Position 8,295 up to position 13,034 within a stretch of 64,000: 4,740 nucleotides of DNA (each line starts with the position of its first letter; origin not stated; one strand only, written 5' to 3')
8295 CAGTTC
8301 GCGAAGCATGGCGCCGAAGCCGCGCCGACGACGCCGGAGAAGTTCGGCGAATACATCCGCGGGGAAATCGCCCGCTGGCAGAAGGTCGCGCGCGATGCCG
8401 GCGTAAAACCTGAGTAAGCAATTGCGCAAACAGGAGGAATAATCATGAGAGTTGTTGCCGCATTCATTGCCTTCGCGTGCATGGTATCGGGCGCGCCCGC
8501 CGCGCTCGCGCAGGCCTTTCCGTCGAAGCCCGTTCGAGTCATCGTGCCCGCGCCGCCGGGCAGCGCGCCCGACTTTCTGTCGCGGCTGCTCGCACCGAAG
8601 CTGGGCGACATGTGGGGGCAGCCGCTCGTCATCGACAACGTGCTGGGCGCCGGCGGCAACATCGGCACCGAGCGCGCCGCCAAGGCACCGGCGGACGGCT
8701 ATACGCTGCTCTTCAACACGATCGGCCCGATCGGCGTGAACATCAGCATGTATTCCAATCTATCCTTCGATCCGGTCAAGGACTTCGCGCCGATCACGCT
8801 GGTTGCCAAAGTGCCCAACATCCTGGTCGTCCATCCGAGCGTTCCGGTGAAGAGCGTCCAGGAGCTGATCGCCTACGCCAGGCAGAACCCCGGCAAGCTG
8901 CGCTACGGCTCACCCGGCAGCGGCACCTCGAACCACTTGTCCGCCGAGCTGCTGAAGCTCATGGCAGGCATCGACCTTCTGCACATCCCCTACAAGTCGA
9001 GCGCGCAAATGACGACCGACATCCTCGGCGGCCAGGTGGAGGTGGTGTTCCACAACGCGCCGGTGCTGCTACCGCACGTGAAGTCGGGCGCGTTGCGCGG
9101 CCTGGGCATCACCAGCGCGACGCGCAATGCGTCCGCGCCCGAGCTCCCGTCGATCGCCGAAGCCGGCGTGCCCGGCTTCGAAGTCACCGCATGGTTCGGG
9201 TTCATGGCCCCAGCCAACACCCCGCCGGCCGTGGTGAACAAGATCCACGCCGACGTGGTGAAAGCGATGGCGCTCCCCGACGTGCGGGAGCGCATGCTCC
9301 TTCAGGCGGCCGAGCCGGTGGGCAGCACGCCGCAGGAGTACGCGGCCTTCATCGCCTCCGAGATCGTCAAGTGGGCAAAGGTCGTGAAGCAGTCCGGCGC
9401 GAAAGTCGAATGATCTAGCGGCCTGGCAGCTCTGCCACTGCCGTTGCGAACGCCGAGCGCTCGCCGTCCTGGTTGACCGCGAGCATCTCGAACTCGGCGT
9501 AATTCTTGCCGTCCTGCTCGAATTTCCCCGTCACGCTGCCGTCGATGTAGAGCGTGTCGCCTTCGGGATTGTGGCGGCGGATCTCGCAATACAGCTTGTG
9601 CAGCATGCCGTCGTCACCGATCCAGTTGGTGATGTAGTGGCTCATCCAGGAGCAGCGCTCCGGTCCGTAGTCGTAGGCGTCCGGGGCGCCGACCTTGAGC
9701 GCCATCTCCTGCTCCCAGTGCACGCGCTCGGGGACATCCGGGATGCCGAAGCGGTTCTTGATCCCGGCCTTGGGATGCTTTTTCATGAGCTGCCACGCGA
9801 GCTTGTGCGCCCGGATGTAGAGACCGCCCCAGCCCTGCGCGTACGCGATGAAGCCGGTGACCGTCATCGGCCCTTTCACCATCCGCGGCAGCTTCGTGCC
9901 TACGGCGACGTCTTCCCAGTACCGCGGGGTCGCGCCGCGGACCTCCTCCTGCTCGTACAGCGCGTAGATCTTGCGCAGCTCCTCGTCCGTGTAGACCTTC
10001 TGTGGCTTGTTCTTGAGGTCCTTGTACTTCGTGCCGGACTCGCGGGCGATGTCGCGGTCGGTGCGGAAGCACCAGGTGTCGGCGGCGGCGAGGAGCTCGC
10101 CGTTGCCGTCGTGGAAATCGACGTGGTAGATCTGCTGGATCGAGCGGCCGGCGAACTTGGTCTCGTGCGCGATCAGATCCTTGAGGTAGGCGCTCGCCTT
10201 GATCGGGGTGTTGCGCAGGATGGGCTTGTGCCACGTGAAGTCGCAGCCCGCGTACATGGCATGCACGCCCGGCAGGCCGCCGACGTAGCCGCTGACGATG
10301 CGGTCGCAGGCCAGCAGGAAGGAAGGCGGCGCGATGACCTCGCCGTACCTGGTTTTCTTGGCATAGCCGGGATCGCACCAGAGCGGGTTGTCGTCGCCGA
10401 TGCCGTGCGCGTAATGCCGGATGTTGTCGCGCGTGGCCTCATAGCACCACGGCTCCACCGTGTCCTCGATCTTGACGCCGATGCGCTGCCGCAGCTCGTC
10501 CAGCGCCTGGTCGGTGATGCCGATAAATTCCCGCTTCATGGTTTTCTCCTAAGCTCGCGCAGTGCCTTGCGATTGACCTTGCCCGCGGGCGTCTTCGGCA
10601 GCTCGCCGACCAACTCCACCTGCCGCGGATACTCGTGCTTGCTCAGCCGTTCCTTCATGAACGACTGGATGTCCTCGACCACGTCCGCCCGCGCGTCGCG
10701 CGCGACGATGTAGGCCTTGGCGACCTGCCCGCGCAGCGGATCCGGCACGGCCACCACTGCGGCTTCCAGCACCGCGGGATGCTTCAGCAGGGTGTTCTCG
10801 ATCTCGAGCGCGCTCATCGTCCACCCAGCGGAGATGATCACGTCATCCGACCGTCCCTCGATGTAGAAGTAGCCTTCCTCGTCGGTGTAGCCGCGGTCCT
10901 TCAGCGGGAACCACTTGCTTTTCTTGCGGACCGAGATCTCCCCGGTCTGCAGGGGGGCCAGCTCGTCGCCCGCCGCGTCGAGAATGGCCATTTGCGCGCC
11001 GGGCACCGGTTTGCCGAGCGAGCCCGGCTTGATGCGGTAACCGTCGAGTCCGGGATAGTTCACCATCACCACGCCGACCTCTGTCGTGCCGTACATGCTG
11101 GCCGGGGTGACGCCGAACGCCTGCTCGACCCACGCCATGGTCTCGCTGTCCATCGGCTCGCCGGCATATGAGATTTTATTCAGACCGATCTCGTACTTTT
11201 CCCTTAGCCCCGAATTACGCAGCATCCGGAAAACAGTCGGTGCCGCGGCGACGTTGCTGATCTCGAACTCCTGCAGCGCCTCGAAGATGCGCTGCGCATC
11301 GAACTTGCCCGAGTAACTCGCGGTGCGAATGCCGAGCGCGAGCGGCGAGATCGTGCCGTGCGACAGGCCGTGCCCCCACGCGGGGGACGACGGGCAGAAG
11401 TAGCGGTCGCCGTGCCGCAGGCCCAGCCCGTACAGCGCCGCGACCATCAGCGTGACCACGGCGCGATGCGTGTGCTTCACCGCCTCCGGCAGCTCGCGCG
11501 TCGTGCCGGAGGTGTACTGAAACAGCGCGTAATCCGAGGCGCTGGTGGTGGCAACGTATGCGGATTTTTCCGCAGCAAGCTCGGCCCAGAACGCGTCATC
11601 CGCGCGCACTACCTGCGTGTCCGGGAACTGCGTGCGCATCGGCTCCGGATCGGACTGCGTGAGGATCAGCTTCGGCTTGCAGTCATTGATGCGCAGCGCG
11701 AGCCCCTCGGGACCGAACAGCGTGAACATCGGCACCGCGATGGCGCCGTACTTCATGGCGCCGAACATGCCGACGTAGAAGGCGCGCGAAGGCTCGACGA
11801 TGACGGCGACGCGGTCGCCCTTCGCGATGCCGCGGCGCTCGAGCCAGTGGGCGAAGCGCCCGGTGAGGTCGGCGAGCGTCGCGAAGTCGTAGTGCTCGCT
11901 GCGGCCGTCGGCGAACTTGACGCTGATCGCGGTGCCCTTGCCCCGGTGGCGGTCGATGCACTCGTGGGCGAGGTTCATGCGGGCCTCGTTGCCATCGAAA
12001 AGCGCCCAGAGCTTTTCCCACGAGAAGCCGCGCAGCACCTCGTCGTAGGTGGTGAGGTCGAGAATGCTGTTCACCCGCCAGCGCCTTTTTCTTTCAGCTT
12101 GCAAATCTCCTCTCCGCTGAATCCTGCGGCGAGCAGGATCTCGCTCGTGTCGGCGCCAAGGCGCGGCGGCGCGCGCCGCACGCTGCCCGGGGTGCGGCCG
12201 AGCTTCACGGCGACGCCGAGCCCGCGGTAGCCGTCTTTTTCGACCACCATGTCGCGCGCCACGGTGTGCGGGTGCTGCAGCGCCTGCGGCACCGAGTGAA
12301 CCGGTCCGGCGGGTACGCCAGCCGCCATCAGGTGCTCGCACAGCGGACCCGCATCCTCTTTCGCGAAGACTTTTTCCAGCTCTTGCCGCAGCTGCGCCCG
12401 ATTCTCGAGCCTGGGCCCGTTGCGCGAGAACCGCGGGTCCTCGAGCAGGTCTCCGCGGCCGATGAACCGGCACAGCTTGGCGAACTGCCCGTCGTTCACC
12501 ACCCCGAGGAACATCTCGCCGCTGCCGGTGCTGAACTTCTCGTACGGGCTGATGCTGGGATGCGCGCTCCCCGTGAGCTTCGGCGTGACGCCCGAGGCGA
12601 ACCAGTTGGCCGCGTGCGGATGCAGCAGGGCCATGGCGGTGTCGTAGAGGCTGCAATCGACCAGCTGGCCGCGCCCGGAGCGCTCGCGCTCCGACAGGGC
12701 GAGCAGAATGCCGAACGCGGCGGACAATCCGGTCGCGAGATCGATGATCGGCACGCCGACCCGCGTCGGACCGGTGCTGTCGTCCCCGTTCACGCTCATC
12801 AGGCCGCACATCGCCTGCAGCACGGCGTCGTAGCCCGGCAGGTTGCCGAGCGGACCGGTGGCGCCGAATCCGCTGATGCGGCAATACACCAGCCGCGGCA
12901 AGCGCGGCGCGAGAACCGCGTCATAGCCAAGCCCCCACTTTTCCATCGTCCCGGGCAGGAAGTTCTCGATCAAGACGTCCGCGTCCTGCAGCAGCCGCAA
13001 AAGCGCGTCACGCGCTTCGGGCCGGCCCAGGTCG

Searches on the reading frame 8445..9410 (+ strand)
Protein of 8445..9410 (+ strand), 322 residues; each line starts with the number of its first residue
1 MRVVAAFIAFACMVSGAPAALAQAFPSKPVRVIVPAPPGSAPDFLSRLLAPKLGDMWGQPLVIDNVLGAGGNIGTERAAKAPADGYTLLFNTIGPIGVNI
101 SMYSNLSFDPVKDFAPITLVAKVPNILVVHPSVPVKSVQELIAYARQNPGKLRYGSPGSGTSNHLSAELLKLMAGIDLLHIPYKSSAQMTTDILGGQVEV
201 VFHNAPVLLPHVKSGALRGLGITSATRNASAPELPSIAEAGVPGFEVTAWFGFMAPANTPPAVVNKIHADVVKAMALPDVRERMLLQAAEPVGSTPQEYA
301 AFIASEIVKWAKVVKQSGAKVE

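Call 38: search_protein_families(library=pfam, max_evalue=0.00001, proteins=[window:8445-9410:+])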
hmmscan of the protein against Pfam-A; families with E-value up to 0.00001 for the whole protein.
window:8445-9410:+ (322 aa): 1 family
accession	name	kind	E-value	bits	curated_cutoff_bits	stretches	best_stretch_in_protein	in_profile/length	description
PF03401.19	TctC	-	1.8e-74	251.1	27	1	47-318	3-273/274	Tripartite tricarboxylate transporter family receptor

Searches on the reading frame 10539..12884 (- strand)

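Call 38: search_protein_families(library=pfam, max_evalue=0.00001, proteins=[window:10539-12884:-])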
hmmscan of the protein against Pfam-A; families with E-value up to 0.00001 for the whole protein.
window:10539-12884:- (782 aa): 2 families
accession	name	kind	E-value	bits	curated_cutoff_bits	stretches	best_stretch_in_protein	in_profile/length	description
PF00501.34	AMP-binding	-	2.4e-60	204.8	29.9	1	322-655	14-377/384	AMP-binding enzyme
PF13193.12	AMP-binding_C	-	2.8e-20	73.4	24.5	1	694-769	1-76/76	AMP-binding enzyme C-terminal domain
